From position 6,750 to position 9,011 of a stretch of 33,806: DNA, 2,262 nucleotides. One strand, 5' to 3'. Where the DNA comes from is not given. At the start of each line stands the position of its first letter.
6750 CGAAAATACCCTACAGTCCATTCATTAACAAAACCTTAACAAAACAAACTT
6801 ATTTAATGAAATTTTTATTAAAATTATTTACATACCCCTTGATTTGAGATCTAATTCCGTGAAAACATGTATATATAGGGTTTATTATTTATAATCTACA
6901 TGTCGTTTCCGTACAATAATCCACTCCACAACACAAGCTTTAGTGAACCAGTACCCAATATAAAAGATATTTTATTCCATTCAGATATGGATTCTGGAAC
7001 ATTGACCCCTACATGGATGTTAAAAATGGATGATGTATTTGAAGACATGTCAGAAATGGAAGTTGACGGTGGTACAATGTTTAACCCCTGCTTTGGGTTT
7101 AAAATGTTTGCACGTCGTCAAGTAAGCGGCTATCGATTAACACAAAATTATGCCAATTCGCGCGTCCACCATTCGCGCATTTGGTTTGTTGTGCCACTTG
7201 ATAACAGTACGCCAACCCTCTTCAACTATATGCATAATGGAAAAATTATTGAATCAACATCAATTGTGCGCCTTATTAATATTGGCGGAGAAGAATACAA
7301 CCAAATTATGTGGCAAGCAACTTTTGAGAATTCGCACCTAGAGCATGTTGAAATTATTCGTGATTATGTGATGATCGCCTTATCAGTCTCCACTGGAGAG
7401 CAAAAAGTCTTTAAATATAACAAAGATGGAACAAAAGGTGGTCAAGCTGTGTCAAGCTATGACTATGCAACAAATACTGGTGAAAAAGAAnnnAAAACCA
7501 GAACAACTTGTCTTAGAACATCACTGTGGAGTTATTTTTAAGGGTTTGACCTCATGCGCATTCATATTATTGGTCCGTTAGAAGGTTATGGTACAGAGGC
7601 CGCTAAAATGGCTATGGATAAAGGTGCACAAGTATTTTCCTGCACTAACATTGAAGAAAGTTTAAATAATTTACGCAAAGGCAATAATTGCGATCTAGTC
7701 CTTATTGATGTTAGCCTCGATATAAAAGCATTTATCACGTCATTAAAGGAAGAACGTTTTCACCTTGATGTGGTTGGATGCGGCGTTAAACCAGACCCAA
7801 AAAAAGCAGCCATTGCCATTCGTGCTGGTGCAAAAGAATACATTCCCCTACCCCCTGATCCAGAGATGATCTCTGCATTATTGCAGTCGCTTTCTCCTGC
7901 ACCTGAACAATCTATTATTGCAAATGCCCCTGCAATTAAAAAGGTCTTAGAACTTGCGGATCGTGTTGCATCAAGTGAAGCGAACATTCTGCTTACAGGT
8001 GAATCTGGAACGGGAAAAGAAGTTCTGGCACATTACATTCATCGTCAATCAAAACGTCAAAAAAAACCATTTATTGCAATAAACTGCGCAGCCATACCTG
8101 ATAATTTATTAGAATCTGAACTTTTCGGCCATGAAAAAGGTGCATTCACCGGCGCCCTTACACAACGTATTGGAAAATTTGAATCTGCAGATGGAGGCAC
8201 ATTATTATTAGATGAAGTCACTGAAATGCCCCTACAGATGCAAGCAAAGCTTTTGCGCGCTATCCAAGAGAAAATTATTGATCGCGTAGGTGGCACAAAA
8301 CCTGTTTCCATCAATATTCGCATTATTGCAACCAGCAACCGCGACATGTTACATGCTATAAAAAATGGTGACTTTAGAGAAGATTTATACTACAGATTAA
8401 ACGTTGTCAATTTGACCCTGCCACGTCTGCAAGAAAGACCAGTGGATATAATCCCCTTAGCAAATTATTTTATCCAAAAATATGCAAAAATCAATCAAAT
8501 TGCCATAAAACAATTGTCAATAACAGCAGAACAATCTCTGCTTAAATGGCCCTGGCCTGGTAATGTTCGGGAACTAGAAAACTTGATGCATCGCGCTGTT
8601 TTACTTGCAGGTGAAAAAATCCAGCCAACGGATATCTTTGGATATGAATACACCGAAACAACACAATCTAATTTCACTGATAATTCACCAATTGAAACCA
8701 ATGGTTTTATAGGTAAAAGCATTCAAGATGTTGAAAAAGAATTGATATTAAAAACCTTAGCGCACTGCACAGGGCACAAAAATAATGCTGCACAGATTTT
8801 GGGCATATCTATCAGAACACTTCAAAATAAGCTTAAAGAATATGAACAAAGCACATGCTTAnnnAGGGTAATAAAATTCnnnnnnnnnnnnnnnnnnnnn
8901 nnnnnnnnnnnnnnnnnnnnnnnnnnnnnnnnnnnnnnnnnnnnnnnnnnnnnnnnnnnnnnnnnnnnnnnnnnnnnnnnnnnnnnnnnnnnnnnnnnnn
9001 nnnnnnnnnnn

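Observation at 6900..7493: Stand-alone, divergent Hcp-like gene with no other T6SS genes nearby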

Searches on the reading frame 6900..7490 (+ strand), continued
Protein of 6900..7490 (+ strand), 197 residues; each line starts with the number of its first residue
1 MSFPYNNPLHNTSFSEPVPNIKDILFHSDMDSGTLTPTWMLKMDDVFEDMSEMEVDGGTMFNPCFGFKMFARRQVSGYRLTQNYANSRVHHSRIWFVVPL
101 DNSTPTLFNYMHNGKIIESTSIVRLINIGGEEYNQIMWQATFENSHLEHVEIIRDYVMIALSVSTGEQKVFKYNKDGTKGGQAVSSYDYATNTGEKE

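Call 72: find_encoding_contigs(protein=P0241, flank=10000, max_places=3)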
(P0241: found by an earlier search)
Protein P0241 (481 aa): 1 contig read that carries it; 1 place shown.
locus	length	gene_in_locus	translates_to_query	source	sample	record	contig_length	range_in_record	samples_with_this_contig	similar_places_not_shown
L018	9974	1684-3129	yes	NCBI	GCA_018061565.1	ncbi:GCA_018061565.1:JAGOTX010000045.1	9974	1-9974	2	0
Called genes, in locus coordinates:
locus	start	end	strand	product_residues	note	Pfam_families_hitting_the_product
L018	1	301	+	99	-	PF02660:G3P_acyltransf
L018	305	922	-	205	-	PF07661:MORN_2 (faint)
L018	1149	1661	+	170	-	PF05591:T6SS_VipA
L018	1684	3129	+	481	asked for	PF05943:VipB, PF18945:VipB_2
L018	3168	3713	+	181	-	-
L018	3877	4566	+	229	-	-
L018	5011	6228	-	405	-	-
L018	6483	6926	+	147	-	PF00691:OmpA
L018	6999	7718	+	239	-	PF00005:ABC_tran, PF13304:AAA_21 (faint)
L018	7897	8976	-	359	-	PF01168:Ala_racemase_N, PF00842:Ala_racemase_C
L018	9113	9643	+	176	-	PF01195:Pept_tRNA_hydro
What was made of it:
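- On Hcp/TssD (PF05638 T6SS_HCP; TIGR03344): Met at genome level in one MAG, GCA_018061565.1, which has tssB-tssC-hcp on another contig (call 72).
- tssBC are present in the same MAG as HcpX (call 72).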

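Call 76: find_encoding_contigs(protein=P0043, flank=8000, max_places=2)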
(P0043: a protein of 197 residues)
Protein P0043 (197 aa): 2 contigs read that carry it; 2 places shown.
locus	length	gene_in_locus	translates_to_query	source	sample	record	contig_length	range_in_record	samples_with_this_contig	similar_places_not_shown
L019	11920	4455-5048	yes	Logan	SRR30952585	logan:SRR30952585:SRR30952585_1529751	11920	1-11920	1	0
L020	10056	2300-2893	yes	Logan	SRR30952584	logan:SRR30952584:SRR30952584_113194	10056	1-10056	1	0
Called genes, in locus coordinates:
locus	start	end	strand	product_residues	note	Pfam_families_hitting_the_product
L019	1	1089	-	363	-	?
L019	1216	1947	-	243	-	-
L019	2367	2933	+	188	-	PF05591:T6SS_VipA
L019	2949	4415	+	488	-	PF05943:VipB, PF18945:VipB_2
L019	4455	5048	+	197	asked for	-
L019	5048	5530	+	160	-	PF04965:GPW_gp25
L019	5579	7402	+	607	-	PF05947:T6SS_TssF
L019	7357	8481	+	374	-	PF06996:T6SS_TssG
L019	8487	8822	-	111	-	PF00581:Rhodanese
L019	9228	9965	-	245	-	PF01135:PCMT, PF13847:Methyltransf_31 (weak), PF08241:Methyltransf_11 (weak), PF08242:Methyltransf_12 (weak), PF13649:Methyltransf_25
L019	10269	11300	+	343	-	PF01734:Patatin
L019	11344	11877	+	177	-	-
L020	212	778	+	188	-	PF05591:T6SS_VipA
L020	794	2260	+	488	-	PF05943:VipB, PF18945:VipB_2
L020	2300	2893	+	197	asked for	-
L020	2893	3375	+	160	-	PF04965:GPW_gp25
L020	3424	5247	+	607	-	PF05947:T6SS_TssF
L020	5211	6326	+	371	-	PF06996:T6SS_TssG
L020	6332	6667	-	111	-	PF00581:Rhodanese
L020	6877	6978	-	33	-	-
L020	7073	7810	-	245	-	PF01135:PCMT, PF13847:Methyltransf_31 (weak), PF08241:Methyltransf_11 (weak), PF08242:Methyltransf_12 (weak), PF13649:Methyltransf_25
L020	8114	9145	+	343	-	PF01734:Patatin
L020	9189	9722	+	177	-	-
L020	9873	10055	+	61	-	?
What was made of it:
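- L019/L020: tssB-tssC-hcp-tssE-tssF-tssG (call 76).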

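Call 77: find_encoding_contigs(protein=P0019, flank=8000, max_places=2)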
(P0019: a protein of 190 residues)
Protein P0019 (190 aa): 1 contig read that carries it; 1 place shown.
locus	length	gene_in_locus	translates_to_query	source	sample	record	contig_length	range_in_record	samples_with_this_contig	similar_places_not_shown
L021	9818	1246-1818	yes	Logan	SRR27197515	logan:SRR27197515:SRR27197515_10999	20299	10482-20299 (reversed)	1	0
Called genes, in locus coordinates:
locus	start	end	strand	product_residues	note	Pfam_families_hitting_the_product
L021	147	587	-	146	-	-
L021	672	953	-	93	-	PF03083:MtN3_slv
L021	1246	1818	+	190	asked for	-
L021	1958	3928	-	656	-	PF00501:AMP-binding, PF13193:AMP-binding_C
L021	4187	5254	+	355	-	PF02119:FlgI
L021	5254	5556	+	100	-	-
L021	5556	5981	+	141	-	-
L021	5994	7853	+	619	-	PF22638:FlgK_D1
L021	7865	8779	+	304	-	-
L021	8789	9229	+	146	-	PF02623:FliW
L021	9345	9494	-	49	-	-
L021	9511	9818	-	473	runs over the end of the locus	-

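Call 81: find_encoding_contigs(protein=P0009, flank=9000, max_places=2)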
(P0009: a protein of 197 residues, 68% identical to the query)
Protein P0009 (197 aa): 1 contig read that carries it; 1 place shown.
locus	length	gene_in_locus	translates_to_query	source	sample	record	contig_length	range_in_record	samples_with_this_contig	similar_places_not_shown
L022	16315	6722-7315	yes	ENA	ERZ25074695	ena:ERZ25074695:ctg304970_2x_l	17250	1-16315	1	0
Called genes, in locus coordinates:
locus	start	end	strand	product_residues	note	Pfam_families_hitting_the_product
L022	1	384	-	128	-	?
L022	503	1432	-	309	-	PF25025:EF-Ts_N (weak), PF00889:EF_TS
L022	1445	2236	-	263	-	PF00318:Ribosomal_S2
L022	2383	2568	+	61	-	-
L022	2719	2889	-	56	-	-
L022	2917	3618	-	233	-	-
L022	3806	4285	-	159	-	PF13238:AAA_18 (weak), PF13521:AAA_28, PF20720:nSTAND3 (weak)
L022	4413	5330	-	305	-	PF02881:SRP54_N, PF20720:nSTAND3 (weak), PF13604:AAA_30 (weak), PF00448:SRP54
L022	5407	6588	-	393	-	PF00108:Thiolase_N, PF02803:Thiolase_C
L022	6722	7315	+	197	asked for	-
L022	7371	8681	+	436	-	PF00158:Sigma54_activat, PF14532:Sigma54_activ_2, PF07724:AAA_2 (weak), PF07726:AAA_3 (faint), PF07728:AAA_5, PF25601:AAA_lid_14, PF02954:HTH_8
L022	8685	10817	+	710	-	PF00771:FHIPEP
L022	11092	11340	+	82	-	-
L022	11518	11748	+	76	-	-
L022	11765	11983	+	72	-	-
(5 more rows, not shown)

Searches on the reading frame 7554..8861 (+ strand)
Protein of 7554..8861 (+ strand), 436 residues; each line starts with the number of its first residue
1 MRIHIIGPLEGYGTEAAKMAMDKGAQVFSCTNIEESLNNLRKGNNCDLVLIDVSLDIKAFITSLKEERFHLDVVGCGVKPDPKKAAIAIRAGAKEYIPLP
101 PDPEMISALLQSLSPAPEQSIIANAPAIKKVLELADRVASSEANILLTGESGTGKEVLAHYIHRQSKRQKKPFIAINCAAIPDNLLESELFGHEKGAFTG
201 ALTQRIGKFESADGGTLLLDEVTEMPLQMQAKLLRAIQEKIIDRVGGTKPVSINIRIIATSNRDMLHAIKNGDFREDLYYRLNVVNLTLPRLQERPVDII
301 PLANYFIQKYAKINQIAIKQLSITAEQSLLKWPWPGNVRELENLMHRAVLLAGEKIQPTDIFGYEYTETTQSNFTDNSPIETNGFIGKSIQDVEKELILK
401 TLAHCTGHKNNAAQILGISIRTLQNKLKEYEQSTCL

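Call 6: search_protein_families(library=pfam, proteins=[window:7554-8861:+], max_evalue=0.001)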
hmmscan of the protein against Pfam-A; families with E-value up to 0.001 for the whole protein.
window:7554-8861:+ (436 aa): 10 families
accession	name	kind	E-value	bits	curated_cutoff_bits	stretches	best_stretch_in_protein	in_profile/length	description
PF00158.32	Sigma54_activat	-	3.4e-72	242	20.2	1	121-287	1-167/168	Sigma-54 interaction domain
PF14532.12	Sigma54_activ_2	-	1.7e-21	77.4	25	1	123-292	2-138/138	Sigma-54 interaction domain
PF25601.1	AAA_lid_14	-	4.1e-19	68.6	27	1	294-361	2-70/87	AAA+ ATPase lid domain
PF02954.25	HTH_8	-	4.8e-14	52.3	22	1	390-430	2-42/42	Bacterial regulatory protein, Fis family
PF07728.20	AAA_5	-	4e-08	33.8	22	1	144-265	1-125/139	AAA domain (dynein-related subfamily)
PF13191.12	AAA_16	-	2.8e-05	25.1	32.6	1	128-241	9-124/167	AAA ATPase domain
PF07726.17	AAA_3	-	0.00011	22.5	27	0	145-262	2-111/131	ATPase family associated with various cellular activities (AAA)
PF00004.35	AAA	-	0.00015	22.6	21.2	1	145-263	1-110/131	ATPase family associated with various cellular activities (AAA)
PF00072.30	Response_reg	-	0.00047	20.7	30.2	0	21-108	19-108/111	Response regulator receiver domain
PF07724.20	AAA_2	-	0.00067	20.2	27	0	142-271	3-133/166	AAA domain (Cdc48 subfamily)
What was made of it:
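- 7554..8864 (+): flbD: 436-aa sigma-54 enhancer-binding protein with a degenerate receiver domain. It starts 60 bp downstream of hcpX, with no terminator between them. Pfam domains in call 6.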

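Call 30: search_protein_families(library=ncbifam, proteins=[window:7554-8861:+], max_evalue=0.00001)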
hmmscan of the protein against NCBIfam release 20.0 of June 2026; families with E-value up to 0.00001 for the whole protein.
window:7554-8861:+ (436 aa): 25 families
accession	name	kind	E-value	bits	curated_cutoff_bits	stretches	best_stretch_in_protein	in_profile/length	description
NF050807.1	TransRegFlbDCaul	equivalog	2.7e-188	626.5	750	1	1-433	1-441/454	sigma-54-dependent transcriptional regulator FlbD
NF041552.1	TF_PrdR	equivalog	7.4e-105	351.4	795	1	117-431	265-577/577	sigma-54 dependent transcriptional regulator PrdR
NF008469.0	PRK11361.1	equivalog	3.2e-104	349.2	714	1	106-431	129-455/461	acetoacetate metabolism transcriptional regulator AtoC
TIGR01818.1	ntrC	equivalog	6.2e-103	345.1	558.6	1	22-429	20-462/463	nitrogen regulation protein NR(I)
TIGR01817.1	nifA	equivalog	1.4e-100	337.6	528.85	1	118-377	195-453/534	nif-specific transcriptional activator NifA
TIGR02915.1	PEP_resp_reg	equivalog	1.8e-100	336.9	502.6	1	111-431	131-443/445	PEP-CTERM-box response regulator transcription factor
NF003451.0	PRK05022.1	equivalog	1.9e-95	320.5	476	1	117-424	188-502/512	nitric oxide reductase transcriptional regulator NorR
NF049963.1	RespRegFlgRCampy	domain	4.6e-94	315.7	750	1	118-431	133-428/429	fla regulon two-component system response regulator FlgR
NF038308.1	RNA_repair_RtcR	equivalog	1.2e-92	311.5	650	1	119-433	180-519/530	RNA repair transcriptional activator RtcR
NF008176.1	PRK10923.1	equivalog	3.3e-87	293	620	1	27-430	30-466/469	nitrogen regulation protein NR(I)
NF007689.0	PRK10365.1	equivalog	1.8e-85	287.4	760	1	116-427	136-439/441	sigma-54-dependent response regulator transcription factor ZraR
NF041906.1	V4R_TF_MobR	exception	1.8e-84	284.2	999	1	122-430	235-544/544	phenol degradation transcriptional regulator MobR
TIGR02329.1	propionate_PrpR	equivalog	1.2e-82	278.3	499.2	1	120-428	213-525/526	propionate catabolism operon regulatory protein PrpR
NF041946.1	LuxO_transreg_Vib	equivalog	2.2e-82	277.3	800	1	116-432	130-462/463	quorum-sensing sigma-54 dependent transcriptional regulator LuxO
NF008085.0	PRK10820.1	equivalog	6.8e-82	275.7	576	1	119-433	204-513/520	transcriptional regulator TyrR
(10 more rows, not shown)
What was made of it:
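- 7554..8864 (+): NCBIfam NF050807 FlbD scores 626 bits over the full length; the next family scores 351 (call 30).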
